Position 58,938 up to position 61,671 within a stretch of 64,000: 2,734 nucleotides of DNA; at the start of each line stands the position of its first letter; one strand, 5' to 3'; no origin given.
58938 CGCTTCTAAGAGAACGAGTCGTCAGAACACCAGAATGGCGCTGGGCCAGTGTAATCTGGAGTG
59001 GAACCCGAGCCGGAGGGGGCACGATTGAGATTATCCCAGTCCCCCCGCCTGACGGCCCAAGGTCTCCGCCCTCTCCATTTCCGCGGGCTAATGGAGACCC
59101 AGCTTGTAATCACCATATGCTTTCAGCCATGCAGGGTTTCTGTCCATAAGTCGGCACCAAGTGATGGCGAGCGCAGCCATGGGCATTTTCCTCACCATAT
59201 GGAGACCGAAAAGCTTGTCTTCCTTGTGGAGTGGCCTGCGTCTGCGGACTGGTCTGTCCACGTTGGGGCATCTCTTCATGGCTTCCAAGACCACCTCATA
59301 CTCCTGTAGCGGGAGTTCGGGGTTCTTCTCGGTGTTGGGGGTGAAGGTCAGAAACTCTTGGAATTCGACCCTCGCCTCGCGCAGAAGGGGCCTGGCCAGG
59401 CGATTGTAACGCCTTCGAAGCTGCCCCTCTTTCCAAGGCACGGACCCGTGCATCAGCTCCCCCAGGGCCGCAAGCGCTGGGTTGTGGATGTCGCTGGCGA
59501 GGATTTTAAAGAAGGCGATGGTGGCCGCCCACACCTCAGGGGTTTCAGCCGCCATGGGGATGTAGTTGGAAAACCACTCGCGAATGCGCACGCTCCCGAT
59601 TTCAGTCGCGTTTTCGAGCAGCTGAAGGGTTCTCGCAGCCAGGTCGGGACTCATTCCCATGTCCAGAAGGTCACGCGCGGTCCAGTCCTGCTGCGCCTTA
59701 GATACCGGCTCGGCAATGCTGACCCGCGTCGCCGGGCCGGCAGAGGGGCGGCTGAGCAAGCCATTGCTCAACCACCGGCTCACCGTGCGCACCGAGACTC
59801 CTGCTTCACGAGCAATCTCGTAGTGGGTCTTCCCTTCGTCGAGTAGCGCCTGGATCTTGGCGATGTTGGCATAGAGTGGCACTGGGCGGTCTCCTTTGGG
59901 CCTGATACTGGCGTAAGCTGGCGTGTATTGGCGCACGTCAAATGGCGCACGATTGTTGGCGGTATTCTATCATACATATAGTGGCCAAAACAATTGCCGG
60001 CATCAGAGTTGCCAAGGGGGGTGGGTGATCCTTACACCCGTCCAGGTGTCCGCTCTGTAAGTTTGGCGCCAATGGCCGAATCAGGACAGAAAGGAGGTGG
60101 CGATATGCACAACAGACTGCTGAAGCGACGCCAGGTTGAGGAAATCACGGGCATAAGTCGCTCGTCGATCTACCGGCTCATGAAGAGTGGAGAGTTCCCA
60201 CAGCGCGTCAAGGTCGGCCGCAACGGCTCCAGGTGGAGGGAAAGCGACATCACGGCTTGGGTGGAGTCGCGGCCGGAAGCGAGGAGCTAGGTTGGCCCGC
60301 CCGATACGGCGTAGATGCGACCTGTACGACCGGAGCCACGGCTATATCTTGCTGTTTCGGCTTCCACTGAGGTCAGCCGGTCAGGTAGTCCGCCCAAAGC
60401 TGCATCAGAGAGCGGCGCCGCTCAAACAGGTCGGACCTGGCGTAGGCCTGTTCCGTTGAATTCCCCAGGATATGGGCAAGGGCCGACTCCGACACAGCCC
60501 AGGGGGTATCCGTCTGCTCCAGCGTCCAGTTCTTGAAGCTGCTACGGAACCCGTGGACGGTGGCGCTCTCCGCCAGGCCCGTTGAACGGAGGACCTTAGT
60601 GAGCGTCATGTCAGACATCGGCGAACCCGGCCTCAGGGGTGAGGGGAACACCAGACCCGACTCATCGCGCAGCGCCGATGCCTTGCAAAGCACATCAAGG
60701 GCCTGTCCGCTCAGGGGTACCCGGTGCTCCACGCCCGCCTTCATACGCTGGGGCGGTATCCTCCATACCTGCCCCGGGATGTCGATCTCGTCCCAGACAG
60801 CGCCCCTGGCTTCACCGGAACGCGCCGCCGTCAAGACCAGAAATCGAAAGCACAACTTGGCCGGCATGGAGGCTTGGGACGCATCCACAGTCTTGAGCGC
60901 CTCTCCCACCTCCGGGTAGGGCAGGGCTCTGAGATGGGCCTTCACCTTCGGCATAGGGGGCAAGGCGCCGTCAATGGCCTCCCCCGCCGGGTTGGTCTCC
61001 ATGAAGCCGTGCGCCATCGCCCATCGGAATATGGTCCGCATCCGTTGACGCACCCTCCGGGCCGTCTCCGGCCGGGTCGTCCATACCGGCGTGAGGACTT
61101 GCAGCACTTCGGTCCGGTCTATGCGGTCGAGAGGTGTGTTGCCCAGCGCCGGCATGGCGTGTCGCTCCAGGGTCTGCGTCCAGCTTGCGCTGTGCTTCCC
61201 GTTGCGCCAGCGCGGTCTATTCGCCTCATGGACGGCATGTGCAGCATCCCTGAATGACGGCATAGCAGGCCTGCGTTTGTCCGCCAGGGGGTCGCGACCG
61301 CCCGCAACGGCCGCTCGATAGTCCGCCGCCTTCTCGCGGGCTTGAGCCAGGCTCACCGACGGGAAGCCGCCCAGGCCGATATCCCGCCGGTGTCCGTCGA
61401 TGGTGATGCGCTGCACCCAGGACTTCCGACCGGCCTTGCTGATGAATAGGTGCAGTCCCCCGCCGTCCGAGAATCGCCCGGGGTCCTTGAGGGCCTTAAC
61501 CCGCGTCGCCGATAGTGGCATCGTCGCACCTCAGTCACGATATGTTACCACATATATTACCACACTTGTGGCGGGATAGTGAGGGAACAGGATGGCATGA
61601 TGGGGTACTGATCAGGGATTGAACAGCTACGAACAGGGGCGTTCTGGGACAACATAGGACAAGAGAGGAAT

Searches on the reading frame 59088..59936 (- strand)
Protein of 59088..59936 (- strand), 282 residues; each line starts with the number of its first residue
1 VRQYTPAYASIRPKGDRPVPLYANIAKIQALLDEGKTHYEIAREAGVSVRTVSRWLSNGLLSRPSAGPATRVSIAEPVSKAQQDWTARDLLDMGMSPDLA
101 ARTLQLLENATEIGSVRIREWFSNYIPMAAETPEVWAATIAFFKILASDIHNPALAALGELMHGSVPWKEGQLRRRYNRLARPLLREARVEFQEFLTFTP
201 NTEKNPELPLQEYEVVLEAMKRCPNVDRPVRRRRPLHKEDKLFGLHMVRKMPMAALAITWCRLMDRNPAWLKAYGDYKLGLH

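Call 73: search_protein_families(library=pfam, proteins=[window:59088-59936:-], max_evalue=0.001)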
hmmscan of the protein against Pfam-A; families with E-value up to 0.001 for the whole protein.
window:59088-59936:- (282 aa): 5 families
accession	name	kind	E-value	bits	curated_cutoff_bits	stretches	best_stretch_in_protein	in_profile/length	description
PF00356.27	LacI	-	3.5e-06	27.2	27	1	39-59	3-23/46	Bacterial regulatory proteins, lacI family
PF13384.12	HTH_23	-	6.9e-06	26.2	24.6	1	26-57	8-39/50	Homeodomain-like domain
PF13936.12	HTH_38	-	3e-05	24.1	27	1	25-54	10-39/44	Helix-turn-helix domain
PF13551.12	HTH_29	-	0.00017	22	28.1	0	28-56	4-33/64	Winged helix-turn helix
PF08281.18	Sigma70_r4_2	-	0.00037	20.5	25.7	1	34-60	25-51/54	Sigma-70, region 4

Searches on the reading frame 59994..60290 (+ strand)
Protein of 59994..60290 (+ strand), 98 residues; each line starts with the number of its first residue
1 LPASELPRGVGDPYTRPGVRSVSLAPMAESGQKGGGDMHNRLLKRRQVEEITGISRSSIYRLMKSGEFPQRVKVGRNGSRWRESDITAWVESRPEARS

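Call 77: search_protein_families(library=pfam, proteins=[window:59994-60290:+], max_evalue=0.001)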
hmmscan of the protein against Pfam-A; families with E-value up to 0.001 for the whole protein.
window:59994-60290:+ (98 aa): 3 families
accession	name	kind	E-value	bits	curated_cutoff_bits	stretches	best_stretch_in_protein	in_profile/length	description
PF05930.18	Phage_AlpA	-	2.5e-17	62.9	21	1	41-90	2-51/51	Prophage CP4-57 regulatory protein (AlpA)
PF12728.13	HTH_17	-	1.4e-09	38.5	27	1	45-93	4-50/51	Helix-turn-helix domain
PF13338.12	AbiEi_4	-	0.00035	21.1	25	1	39-67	10-37/49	Transcriptional regulator, AbiEi antitoxin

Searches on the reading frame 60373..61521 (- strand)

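Call 77: search_protein_families(library=pfam, proteins=[window:60373-61521:-], max_evalue=0.001)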
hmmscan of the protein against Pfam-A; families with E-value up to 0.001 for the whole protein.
window:60373-61521:- (382 aa): 3 families
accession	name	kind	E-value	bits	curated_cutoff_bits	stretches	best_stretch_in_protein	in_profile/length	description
PF22022.2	Phage_int_M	-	1.1e-27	96.5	27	1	90-180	1-91/96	Phage integrase central domain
PF13356.12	Arm-DNA-bind_3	-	5.2e-22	78.2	27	1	3-84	1-82/83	Arm DNA-binding domain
PF00589.27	Phage_integrase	-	8.1e-17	62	27.1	1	204-364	7-169/172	Phage integrase family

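Call 90: search_protein_families(library=ncbifam, proteins=[window:60373-61521:-], max_evalue=0.001)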
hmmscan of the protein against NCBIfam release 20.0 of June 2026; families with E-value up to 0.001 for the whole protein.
window:60373-61521:- (382 aa): 1 family
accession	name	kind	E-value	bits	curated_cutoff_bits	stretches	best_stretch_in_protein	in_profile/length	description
NF007246.0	PRK09692.1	domain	1.3e-52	178.8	434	1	2-380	7-393/413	integrase domain-containing protein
